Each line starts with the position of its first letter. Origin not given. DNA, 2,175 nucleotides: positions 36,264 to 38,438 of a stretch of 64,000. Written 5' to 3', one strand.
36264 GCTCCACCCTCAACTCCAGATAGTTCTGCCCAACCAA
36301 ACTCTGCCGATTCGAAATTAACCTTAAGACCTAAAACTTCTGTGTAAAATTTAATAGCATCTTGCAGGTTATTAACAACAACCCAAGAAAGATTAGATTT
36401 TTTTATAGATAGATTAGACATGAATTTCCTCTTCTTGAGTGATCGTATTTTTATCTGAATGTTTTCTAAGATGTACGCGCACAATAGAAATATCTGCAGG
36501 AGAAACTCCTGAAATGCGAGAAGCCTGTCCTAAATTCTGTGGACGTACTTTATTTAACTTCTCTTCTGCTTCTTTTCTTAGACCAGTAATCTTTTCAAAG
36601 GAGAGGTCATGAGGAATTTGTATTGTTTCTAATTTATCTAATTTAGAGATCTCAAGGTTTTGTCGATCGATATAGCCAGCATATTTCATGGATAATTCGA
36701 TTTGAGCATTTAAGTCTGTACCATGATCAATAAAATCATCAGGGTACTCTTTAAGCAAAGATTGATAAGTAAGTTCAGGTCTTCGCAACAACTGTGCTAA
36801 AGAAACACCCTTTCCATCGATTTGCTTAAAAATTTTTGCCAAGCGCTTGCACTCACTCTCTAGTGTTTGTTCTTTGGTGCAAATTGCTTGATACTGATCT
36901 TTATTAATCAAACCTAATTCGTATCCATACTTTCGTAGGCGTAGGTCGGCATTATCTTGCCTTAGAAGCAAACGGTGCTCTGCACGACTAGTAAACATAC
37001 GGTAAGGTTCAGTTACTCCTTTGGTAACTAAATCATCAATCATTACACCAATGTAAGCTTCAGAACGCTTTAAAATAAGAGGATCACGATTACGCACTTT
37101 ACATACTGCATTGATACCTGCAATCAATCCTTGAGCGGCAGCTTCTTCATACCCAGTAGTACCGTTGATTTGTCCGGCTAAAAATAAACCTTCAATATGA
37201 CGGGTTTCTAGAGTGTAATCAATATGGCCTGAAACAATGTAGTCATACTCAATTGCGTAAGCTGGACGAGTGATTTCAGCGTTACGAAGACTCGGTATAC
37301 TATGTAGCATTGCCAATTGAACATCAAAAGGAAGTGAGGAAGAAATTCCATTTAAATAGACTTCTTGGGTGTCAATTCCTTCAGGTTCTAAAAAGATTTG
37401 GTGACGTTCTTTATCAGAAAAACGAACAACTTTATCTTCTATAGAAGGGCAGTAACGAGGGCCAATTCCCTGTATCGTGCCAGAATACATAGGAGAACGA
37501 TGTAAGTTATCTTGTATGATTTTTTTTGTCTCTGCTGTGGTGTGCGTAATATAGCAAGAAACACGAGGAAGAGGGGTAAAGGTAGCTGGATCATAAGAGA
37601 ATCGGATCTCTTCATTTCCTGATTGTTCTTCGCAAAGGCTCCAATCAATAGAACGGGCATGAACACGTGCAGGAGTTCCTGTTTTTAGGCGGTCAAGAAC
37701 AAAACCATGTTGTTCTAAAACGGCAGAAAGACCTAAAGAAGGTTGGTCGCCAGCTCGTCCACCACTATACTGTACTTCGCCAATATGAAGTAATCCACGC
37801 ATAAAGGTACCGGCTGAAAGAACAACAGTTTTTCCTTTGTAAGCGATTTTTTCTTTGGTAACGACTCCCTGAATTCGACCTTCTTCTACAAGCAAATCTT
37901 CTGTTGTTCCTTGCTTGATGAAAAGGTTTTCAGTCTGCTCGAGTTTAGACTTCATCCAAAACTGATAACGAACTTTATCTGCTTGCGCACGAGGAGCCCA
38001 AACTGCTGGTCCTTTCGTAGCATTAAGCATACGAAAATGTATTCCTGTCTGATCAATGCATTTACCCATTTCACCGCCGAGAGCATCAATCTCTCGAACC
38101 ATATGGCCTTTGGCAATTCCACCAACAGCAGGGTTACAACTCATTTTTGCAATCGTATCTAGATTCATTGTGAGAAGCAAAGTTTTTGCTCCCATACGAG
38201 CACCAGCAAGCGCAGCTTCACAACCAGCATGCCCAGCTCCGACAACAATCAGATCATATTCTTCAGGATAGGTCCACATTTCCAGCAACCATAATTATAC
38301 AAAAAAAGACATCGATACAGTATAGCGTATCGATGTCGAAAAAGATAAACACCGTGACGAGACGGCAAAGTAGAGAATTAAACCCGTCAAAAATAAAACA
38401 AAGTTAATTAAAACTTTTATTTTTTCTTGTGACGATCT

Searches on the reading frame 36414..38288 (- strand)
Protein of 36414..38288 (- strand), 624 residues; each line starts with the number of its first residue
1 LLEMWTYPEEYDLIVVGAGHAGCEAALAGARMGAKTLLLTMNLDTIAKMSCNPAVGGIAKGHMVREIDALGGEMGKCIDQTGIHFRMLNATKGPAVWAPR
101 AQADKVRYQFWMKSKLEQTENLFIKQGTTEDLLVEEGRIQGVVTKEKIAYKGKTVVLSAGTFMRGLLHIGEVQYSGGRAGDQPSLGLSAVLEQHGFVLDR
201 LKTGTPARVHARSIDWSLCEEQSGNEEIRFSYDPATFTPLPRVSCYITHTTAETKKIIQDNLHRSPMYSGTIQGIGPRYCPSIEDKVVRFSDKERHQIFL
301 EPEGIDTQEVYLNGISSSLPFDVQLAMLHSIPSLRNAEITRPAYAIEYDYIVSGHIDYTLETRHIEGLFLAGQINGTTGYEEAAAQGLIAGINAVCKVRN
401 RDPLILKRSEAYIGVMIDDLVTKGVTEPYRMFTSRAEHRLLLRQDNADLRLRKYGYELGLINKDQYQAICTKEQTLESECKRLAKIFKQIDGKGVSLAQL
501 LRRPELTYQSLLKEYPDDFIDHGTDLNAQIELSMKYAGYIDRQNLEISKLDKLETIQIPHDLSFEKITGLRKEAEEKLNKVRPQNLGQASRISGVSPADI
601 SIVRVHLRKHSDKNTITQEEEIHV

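Call 19: search_protein_families(library=pfam, proteins=[window:36414-38288:-], max_evalue=0.0001)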
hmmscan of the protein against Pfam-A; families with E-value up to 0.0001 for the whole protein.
window:36414-38288:- (624 aa): 4 families
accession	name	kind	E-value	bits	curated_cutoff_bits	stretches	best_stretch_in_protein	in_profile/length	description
PF01134.28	GIDA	-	3.1e-167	557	22.1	1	12-401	1-390/391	Glucose inhibited division protein A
PF13932.14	SAM_GIDA_C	-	7.7e-23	80.5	27.1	1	549-602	2-55/57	tRNA modifying enzyme MnmG/GidA C-terminal helical bundle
PF21680.2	GIDA_C_1st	-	1.7e-13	51.5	24.7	1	464-544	2-96/96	tRNA modifying enzyme MnmG/GidA C-terminal helical domain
PF12831.13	FAD_oxidored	-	8.7e-08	32.3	27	1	12-368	1-298/416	FAD dependent oxidoreductase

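Call 21: find_homologous_proteins(query=window:36414-38288:-, max_evalue=1e-50)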
Query window:36414-38288:- (624 aa): 8000 proteins with E <= 1e-50 among 8000 candidates; the best 120 are listed.
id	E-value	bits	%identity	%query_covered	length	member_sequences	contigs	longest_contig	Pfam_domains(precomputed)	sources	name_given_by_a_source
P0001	0.0e+0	1412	100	100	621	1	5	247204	PF21680.3,PF01134.29,PF13932.16,PF12831.14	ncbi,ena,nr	ncbi:MAG: tRNA uridine-5-carboxymethylaminomethyl(34) synthesis enzyme MnmG [Waddliaceae bacterium]|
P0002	0.0e+0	1014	74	97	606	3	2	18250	PF21680.3,PF01134.29,PF13932.16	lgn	-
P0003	1.6e-297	1006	72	97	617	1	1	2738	PF21680.3,PF01134.29,PF13932.16,PF12831.14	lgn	-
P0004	4.4e-297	1005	72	97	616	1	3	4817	PF21680.3,PF01134.29,PF13932.16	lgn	-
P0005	6.8e-297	1004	72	98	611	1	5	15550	PF07992.21,PF21680.3,PF01134.29,PF13932.16,PF12831.14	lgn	-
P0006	1.0e-296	1004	73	97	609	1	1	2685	PF21680.3,PF01134.29,PF13932.16,PF12831.14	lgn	-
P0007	1.1e-296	1003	72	97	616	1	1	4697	PF21680.3,PF01134.29,PF13932.16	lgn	-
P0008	1.3e-296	1003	73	97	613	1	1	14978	PF07992.21,PF21680.3,PF01134.29,PF13932.16,PF12831.14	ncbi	-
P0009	4.4e-296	1001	73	98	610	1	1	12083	PF07992.21,PF21680.3,PF01134.29,PF13932.16,PF12831.14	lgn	-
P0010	5.0e-296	1001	72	97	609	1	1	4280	PF21680.3,PF01134.29,PF13932.16,PF12831.14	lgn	-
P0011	8.4e-296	1001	72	98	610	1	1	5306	PF21680.3,PF01134.29,PF13932.16,PF12831.14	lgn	-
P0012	2.6e-295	999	72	97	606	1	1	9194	PF21680.3,PF01134.29,PF13932.16,PF12831.14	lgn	-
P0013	3.4e-295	999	73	97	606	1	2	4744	PF21680.3,PF01134.29,PF13932.16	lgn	-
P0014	4.0e-295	998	73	97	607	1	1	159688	PF21680.3,PF01134.29,PF13932.16,PF12831.14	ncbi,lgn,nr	ncbi:MAG: tRNA uridine-5-carboxymethylaminomethyl(34) synthesis enzyme MnmG [Chlamydiota bacterium]|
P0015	5.5e-295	998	72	98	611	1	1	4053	PF21680.3,PF01134.29,PF13932.16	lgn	-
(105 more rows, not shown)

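Call 24: find_encoding_contigs(protein=P0001, flank=10000, max_places=10)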
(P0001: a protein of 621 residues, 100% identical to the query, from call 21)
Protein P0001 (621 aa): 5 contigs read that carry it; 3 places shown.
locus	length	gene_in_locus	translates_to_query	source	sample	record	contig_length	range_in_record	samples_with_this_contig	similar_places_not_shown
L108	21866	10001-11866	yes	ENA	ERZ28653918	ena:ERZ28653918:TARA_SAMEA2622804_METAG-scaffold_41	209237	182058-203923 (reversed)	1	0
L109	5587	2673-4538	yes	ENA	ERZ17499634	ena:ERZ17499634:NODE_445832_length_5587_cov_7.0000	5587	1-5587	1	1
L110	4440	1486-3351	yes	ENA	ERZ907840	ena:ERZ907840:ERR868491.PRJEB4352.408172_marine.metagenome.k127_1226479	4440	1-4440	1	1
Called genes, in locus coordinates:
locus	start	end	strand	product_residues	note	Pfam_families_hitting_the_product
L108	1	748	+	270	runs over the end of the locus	PF00535:Glycos_transf_2, PF13641:Glyco_tranf_2_3 (weak)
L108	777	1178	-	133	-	-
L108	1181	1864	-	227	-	-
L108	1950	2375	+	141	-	-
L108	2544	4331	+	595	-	PF00664:ABC_membrane, PF00005:ABC_tran, PF02463:SMC_N (weak)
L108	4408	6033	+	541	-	PF00496:SBP_bac_5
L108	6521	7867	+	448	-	PF07690:MFS_1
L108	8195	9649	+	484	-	PF00772:DnaB, PF03796:DnaB_C, PF13481:AAA_25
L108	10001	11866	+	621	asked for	PF01134:GIDA, PF12831:FAD_oxidored, PF21680:GIDA_C_1st, PF13932:SAM_GIDA_C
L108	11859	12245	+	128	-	PF00903:Glyoxalase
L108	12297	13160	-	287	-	-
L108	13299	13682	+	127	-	PF07366:SnoaL, PF12680:SnoaL_2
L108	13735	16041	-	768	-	PF03176:MMPL, PF02460:Patched (faint), PF03176:MMPL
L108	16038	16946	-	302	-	PF14870:PSII_BNR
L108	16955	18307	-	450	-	PF07044:DUF1329, PF17131:TP_0789-like (faint)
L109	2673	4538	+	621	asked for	PF01134:GIDA, PF12831:FAD_oxidored, PF21680:GIDA_C_1st, PF13932:SAM_GIDA_C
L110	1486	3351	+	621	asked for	PF01134:GIDA, PF12831:FAD_oxidored, PF21680:GIDA_C_1st, PF13932:SAM_GIDA_C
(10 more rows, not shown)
